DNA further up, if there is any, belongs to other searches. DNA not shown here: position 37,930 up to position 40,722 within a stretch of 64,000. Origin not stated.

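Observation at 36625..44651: Gap-free five-gene same-strand array: AbiEi-AbiEii, type IIG-like RM, OLD nuclease, UvrD helicase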

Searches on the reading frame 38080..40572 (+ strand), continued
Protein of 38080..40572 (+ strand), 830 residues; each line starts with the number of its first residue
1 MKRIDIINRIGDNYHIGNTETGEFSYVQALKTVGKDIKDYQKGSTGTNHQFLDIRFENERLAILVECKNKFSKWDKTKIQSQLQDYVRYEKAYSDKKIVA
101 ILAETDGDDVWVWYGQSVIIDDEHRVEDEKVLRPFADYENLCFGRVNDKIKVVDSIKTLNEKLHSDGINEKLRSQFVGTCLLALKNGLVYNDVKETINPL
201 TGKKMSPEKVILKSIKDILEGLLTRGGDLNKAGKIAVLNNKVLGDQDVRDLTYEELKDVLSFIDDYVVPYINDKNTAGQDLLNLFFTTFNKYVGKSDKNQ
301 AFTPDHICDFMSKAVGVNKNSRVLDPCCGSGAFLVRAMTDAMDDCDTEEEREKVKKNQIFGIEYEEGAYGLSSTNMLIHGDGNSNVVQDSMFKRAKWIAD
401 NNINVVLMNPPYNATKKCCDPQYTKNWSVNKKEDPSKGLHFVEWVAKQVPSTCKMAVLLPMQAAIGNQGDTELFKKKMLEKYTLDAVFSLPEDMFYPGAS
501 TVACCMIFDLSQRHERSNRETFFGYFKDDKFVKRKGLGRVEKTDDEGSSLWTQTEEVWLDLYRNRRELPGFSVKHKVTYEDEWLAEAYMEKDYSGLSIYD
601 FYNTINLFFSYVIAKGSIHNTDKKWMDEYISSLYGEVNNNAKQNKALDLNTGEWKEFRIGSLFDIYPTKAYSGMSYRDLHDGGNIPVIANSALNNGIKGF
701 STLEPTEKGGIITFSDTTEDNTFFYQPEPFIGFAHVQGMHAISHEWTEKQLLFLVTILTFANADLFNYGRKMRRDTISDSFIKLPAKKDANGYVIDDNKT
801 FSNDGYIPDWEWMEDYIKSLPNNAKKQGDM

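Call 17: search_protein_families(library=pfam, proteins=[L017:8421-9728:+, L029:10282-11268:+, L036:8953-9828:+, L036:13110-14750:-, L069:14828-18037:+, L035:18303-21839:+, L032:12901-13983:+, L056:14043-14519:+, L056:14879-16120:+, L029:11320-11697:-], max_evalue=0.0001)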
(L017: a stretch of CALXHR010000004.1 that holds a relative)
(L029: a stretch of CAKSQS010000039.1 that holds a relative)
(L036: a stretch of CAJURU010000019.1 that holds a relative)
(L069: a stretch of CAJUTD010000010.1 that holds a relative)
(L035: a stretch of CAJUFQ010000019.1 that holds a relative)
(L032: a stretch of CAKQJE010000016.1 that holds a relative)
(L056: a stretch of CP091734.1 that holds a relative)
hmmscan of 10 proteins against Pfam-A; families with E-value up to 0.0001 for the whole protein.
L017:8421-9728:+ (435 aa): 3 families
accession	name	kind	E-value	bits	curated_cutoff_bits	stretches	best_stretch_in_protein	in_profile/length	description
PF13635.12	DUF4143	-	5.7e-39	133.9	28.1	1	220-383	1-159/160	Domain of unknown function (DUF4143)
PF13173.12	AAA_14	-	1.4e-30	106.3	27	1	18-152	2-129/129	AAA domain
PF01637.24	ATPase_2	-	2.8e-05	24.5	33.2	0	5-44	7-46/225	ATPase domain predominantly from Archaea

L029:10282-11268:+ (328 aa): 1 family
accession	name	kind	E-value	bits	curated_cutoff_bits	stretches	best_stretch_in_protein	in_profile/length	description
PF14082.12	SduA_C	-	3.8e-26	92.6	27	1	158-305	3-159/159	Shedu protein SduA, C-terminal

L036:8953-9828:+ (291 aa): 1 family
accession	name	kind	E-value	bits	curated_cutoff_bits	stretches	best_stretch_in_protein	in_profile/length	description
PF02578.20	Cu-oxidase_4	-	5.8e-84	281.7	22.9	1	48-286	1-237/238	Multi-copper polyphenol oxidoreductase laccase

L036:13110-14750:- (546 aa): 5 families
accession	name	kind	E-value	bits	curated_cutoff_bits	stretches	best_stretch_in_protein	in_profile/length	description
PF00005.33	ABC_tran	-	2.7e-40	138.6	25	2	18-184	2-137/137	ABC transporter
PF12848.13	ABC_tran_Xtn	-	3.3e-20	72.4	25.9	1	224-309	2-85/85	ABC transporter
PF13304.12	AAA_21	-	7.3e-12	46.4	27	0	165-215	249-303/304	AAA domain, putative AbiEii toxin, Type IV TA system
PF02463.25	SMC_N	-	8.4e-06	25.8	40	0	277-480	135-183/220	RecF/RecN/SMC N terminal domain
PF13476.12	AAA_23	-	3.8e-05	24.8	27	0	17-47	10-39/201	AAA domain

L069:14828-18037:+ (1069 aa): 3 families
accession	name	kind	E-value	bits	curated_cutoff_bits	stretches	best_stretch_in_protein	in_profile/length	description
PF00990.26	GGDEF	-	4.1e-59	199.4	23.8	2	284-437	3-161/161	Diguanylate cyclase, GGDEF domain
PF00563.25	EAL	-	9.3e-50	169.6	31.3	1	819-1052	3-236/236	EAL domain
PF08447.18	PAS_3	-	1.1e-14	54.8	25.6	1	49-130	5-86/89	PAS fold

L035:18303-21839:+ (1178 aa): 16 families
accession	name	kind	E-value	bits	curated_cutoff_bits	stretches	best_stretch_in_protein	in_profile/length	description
PF01855.24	POR_N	-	1.1e-74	251.5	27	1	17-247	2-230/231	Pyruvate flavodoxin/ferredoxin oxidoreductase, thiamine diP-bdg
PF01558.24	POR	-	5.5e-32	111.7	27.4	1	422-605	1-172/173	Pyruvate ferredoxin/flavodoxin oxidoreductase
PF17147.9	PFOR_II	-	1.2e-17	64.6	27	1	269-374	1-101/102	Pyruvate:ferredoxin oxidoreductase core domain II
PF10371.14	EKR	-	2.6e-14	53.2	27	1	634-681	10-55/55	Domain of unknown function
PF12838.12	Fer4_7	-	1.4e-09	38.7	27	1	691-757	1-49/52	4Fe-4S dicluster domain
PF02775.26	TPP_enzyme_C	-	6.1e-09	36.3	21.9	1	960-1071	47-150/151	Thiamine pyrophosphate enzyme, C-terminal TPP binding domain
PF13183.11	Fer4_8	-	5.2e-08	33.8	27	1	690-757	3-65/68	4Fe-4S dicluster domain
PF12837.12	Fer4_6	-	1.5e-07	31.5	25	1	684-707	1-24/24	4Fe-4S binding domain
PF13237.11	Fer4_10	-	2.6e-07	30.9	25.5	0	740-773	3-36/53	4Fe-4S dicluster domain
PF00037.32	Fer4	-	3.6e-07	30.2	21.1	1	685-708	1-24/24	4Fe-4S binding domain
PF13484.11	Fer4_16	-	9.2e-07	30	30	1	691-757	1-64/66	4Fe-4S double cluster binding domain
PF12797.12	Fer4_2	-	1.5e-06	28.2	24.5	0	740-757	4-21/22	4Fe-4S binding domain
PF13187.11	Fer4_9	-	6.4e-06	26.5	27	1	691-758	1-49/52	4Fe-4S dicluster domain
PF14697.11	Fer4_21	-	3.8e-05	24.2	35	0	689-757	5-52/59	4Fe-4S dicluster domain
PF02780.25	Transketolase_C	-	4.2e-05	23.9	25.9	0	272-334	13-75/124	Transketolase, C-terminal domain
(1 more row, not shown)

L032:12901-13983:+ (360 aa): 1 family
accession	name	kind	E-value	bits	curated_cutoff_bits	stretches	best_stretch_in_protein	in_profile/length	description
PF20282.3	CTD6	-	2.5e-16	60.7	26.4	1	243-353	22-130/130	C-terminal domain 6 of the ABC-three component (ABC-3C) systems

L056:14043-14519:+ (158 aa): 0 families

L056:14879-16120:+ (413 aa): 0 families

L029:11320-11697:- (125 aa): 1 family
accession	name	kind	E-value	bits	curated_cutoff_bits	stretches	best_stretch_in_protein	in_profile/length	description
PF14198.11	TnpV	-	2.1e-48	163.3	27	1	14-123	2-111/111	Transposon-encoded protein TnpV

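Call 27: find_encoding_contigs(protein=window:38080-40572:+, flank=10000, max_places=10)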
Protein window:38080-40572:+ (830 aa): 5 contigs read that carry it; 2 places shown.
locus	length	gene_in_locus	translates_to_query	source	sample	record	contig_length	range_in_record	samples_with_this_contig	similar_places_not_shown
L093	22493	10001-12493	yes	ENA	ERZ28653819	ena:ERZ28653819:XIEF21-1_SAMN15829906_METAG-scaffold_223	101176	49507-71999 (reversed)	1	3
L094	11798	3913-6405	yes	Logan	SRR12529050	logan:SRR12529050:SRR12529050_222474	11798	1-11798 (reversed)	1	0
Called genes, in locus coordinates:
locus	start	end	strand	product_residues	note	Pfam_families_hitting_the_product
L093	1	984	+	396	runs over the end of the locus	PF06245:DUF1015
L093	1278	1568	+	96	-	-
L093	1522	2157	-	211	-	PF13189:Cytidylate_kin2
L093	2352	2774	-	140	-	-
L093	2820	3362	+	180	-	PF00583:Acetyltransf_1, PF13527:Acetyltransf_9, PF13673:Acetyltransf_10 (weak), PF13508:Acetyltransf_7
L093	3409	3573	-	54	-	PF19789:DUF6273 (weak)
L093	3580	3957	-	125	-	PF19789:DUF6273 (weak)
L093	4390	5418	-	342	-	PF13786:DUF4179 (weak)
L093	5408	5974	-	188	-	PF04542:Sigma70_r2 (weak), PF08281:Sigma70_r4_2 (faint), PF04545:Sigma70_r4 (weak)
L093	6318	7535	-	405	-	PF16873:AbiGii_2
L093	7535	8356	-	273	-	PF10899:AbiGi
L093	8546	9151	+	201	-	-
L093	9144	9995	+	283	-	PF08843:AbiEii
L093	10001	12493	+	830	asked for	PF02384:N6_Mtase, PF07669:Eco57I (faint), PF01420:Methylase_S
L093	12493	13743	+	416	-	PF13175:AAA_15, PF13476:AAA_23 (faint)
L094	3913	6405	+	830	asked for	PF02384:N6_Mtase, PF07669:Eco57I (faint), PF01420:Methylase_S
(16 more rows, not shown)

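Call 28: search_solved_structures(query=window:38080-40569:+, max_evalue=0.001)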
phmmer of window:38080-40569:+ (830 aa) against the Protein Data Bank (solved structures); distinct sequences matched with E-value up to 0.001: 5.
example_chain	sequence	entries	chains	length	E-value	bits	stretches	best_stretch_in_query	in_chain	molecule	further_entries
3ufb_A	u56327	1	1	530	1e-15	60.1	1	294-511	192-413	Type I restriction-modification system methyltransferase subunit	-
2okc_A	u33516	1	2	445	1.4e-14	56.4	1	291-512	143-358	Type I restriction enzyme StySJI M protein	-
7vru_B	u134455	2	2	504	1.1e-09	40.3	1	271-523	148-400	Site-specific DNA-methyltransferase (adenine-specific)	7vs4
5ybb_A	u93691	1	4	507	2e-09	39.4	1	290-508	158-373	Type I restriction-modification system methyltransferase subunit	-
7vru_A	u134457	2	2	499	1.5e-06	29.8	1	287-533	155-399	Site-specific DNA-methyltransferase (adenine-specific)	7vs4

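Call 40: search_protein_families(library=ncbifam, proteins=[window:38080-40569:+, L024:10001-11872:+, L024:11850-12935:+], max_evalue=0.01)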
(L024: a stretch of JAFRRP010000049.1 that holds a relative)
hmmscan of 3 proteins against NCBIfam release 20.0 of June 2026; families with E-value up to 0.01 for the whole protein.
window:38080-40569:+ (830 aa): 6 families
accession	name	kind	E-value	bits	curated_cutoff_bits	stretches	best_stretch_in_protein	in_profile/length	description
NF047738.1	antiphage_MADS2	equivalog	1.3e-12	46.8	720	1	295-518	307-572/654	methylation-associated defense system DNA methyltransferase MAD2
TIGR03534.1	RF_mod_PrmC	equivalog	7.5e-08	32.1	199.1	1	317-416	86-170/253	peptide chain release factor N(5)-glutamine methyltransferase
TIGR02987.1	met_A_Alw26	exception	4.5e-05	22.4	353.5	1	304-417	9-127/523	Alw26I/Eco31I/Esp3I family type II restriction adenine-specific DNA-methyltransferase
NF033452.1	BREX_1_MTaseX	exception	0.0015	16.5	500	0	322-337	316-331/1210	BREX-1 system adenine-specific DNA-methyltransferase PglX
NF033455.1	BREX_6_MTaseX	exception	0.0016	16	900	0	312-353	321-361/1319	BREX-6 system adenine-specific DNA-methyltransferase PglX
NF033454.1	BREX_5_MTaseX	exception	0.0057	14.2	900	0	319-381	301-369/1404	BREX-5 system adenine-specific DNA-methyltransferase PglX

L024:10001-11872:+ (623 aa): 6 families
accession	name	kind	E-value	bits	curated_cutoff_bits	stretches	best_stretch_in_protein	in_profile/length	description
NF047738.1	antiphage_MADS2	equivalog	1.6e-14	53.2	720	1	295-518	307-572/654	methylation-associated defense system DNA methyltransferase MAD2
TIGR03534.1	RF_mod_PrmC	equivalog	3.5e-09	36.5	199.1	1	317-451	86-207/253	peptide chain release factor N(5)-glutamine methyltransferase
TIGR02987.1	met_A_Alw26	exception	1.6e-05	23.8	353.5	1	305-417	10-127/523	Alw26I/Eco31I/Esp3I family type II restriction adenine-specific DNA-methyltransferase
NF033452.1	BREX_1_MTaseX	exception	9.9e-05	20.3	500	0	396-531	501-635/1210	BREX-1 system adenine-specific DNA-methyltransferase PglX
NF033455.1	BREX_6_MTaseX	exception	0.00012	19.7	900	0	318-351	327-359/1319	BREX-6 system adenine-specific DNA-methyltransferase PglX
TIGR01177.1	TIGR01177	hypoth_equivalog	0.0048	16.3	316.55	0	310-337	173-200/330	TIGR01177 family methyltransferase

L024:11850-12935:+ (361 aa): 0 families

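Call 43: find_homologous_proteins(query=window:38080-40569:+, max_evalue=1e-30)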
Query window:38080-40569:+ (830 aa): 5296 proteins with E <= 1e-30 among 8000 candidates; the best 120 are listed.
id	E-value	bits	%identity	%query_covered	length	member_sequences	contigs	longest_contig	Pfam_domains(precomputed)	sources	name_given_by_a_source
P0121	0.0e+0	1917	99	100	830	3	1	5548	PF02384.23,PF01420.26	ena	-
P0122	0.0e+0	1696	87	99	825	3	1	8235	PF02384.23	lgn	-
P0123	0.0e+0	1617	83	100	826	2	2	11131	PF02384.23,PF01420.26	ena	-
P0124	0.0e+0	1612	83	100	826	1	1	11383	PF02384.23,PF01420.26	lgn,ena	-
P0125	0.0e+0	1571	81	99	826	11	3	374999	PF02384.23,PF07669.18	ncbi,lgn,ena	-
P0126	0.0e+0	1564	80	99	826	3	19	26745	PF02384.23,PF01420.26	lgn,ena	-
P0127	0.0e+0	1561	81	99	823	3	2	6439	PF02384.23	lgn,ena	-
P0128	0.0e+0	1552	80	99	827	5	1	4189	PF02384.23,PF01420.26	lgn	-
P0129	0.0e+0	1548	80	99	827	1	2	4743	PF02384.23,PF07669.18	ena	-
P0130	0.0e+0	1547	80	99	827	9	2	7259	PF02384.23,PF01420.26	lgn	-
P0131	0.0e+0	1546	80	99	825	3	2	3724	PF02384.23,PF01420.26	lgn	-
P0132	0.0e+0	1533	79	99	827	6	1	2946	PF02384.23,PF01420.26,PF20473.5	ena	-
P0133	0.0e+0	1527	78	99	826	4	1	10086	PF02384.23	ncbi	-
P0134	0.0e+0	1522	79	99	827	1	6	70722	PF02384.23,PF07669.18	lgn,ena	-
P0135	0.0e+0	1510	77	99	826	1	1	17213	PF02384.23,PF01420.26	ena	-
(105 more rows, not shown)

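Call 52: search_protein_families(library=padloc, alignment_id=A2, max_evalue=1e-10)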
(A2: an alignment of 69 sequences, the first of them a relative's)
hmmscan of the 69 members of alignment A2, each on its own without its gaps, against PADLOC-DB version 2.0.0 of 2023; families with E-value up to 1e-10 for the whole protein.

A. member 1, L001:12471-13133:+ (220 aa): 8 families
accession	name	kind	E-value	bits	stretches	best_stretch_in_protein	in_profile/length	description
PDLC00208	KwaA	-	4.4e-21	73.4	1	12-185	4-163/190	Unknown function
PDLC00217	KwaA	-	1.2e-16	58.9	1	14-185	8-159/193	Unknown function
PDLC00219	KwaA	-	3.4e-16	57.8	1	15-213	8-190/194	Unknown function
PDLC00213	KwaA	-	2.3e-14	51.5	1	13-200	5-178/197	Unknown function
PDLC00220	KwaA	-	1.9e-13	48.7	1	13-212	7-194/198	Unknown function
PDLC00207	KwaA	-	6.8e-12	44.1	1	14-177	9-176/213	Unknown function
PDLC00216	KwaA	-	2.6e-11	42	1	55-215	24-172/173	Unknown function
PDLC00214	KwaA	-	4.6e-11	41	1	13-201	5-177/181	Unknown function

B. families by the number of members that match (of 69 scanned): 145 families (the first 25 are shown)
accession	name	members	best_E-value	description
PDLC02980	AriA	9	1.9e-20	-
PDLC00093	GajA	7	8.7e-260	AAA ATPase domain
PDLC00095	GajA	7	1.3e-237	AAA ATPase domain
PDLC00063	GajA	7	1.8e-214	AAA ATPase domain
PDLC00068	GajA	7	1.6e-156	AAA ATPase domain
PDLC00065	GajA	7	1e-129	AAA ATPase domain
PDLC00079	GajA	7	4.4e-108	AAA ATPase domain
PDLC00069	GajA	7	4.4e-100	AAA ATPase domain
PDLC00088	GajA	7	4.9e-84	AAA ATPase domain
PDLC00082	GajA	7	1.4e-77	AAA ATPase domain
PDLC00077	GajA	7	2.9e-70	AAA ATPase domain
PDLC00071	GajA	7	1.4e-67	AAA ATPase domain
PDLC00096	GajA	7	3e-66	AAA ATPase domain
PDLC00091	GajA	7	9.7e-66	AAA ATPase domain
PDLC00076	GajA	7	1e-61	AAA ATPase domain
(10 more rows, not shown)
